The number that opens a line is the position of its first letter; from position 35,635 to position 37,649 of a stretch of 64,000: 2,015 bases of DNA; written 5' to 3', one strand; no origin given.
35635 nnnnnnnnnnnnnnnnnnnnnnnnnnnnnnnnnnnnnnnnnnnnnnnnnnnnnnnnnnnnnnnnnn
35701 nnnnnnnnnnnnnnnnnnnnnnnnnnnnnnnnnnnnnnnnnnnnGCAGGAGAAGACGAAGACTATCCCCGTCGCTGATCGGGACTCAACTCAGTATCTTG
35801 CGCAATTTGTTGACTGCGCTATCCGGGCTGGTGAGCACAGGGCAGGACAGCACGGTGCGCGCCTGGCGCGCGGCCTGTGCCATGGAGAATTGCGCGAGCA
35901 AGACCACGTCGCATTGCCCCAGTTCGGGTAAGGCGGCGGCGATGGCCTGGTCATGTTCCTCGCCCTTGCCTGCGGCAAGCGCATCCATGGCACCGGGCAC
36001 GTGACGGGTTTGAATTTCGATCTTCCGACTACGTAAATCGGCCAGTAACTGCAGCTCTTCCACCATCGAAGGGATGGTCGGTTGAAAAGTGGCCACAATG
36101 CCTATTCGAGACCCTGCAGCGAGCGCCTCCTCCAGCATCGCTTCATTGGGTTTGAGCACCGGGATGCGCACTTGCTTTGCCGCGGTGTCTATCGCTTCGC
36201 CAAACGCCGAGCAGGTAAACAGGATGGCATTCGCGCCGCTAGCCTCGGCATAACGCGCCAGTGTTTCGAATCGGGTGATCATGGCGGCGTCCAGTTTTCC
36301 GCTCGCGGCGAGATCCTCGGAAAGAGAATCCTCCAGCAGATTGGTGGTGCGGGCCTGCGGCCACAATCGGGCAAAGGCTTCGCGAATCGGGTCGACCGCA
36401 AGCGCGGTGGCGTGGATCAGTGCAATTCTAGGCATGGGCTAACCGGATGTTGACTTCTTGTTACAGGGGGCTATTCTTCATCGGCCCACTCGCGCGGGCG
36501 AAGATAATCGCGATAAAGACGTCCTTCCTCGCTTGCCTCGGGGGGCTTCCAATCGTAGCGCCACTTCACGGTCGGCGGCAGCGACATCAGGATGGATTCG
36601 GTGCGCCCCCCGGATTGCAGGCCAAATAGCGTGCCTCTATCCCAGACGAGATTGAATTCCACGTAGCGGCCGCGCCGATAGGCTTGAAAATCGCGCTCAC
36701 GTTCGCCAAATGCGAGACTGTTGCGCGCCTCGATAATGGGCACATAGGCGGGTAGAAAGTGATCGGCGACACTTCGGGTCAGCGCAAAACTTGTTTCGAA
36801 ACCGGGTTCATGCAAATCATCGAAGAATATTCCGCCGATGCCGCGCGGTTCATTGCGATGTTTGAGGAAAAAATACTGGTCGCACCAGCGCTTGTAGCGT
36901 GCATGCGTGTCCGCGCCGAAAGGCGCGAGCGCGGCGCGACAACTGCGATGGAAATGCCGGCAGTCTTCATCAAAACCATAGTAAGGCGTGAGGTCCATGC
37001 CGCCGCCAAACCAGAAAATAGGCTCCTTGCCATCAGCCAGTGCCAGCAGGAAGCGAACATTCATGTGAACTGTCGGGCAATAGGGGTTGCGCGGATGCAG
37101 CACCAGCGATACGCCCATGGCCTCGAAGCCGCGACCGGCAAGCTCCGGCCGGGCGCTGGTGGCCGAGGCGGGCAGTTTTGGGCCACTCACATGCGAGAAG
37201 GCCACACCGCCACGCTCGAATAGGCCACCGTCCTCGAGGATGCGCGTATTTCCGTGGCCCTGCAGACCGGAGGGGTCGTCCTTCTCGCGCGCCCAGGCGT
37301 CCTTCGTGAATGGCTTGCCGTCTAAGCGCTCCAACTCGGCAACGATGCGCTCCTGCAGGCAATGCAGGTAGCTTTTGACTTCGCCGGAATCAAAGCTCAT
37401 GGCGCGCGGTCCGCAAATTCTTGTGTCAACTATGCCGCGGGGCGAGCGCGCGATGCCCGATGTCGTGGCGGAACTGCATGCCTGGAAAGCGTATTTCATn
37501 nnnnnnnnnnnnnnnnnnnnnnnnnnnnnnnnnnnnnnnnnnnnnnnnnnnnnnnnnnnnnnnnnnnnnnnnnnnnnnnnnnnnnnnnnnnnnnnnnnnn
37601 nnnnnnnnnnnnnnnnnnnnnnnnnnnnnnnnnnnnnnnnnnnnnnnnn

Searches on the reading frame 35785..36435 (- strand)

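Call 30: search_protein_families(library=pfam, proteins=[window:35785-36435:-], max_evalue=0.00001)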
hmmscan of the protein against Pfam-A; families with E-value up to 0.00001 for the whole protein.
window:35785-36435:- (216 aa): 1 family
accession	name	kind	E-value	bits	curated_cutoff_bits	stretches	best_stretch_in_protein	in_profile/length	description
PF01177.27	Asp_Glu_race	-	1.3e-15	58.2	31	1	9-210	8-210/211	Asp/Glu/Hydantoin racemase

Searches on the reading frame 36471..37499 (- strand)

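Call 30: search_protein_families(library=pfam, proteins=[window:36471-37499:-], max_evalue=0.00001)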
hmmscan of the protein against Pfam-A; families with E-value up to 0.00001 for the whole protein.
window:36471-37499:- (342 aa): 1 family
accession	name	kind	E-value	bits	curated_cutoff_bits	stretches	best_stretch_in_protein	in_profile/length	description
PF01218.23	Coprogen_oxidas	-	3e-122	407.4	31.8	1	41-338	2-295/295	Coproporphyrinogen III oxidase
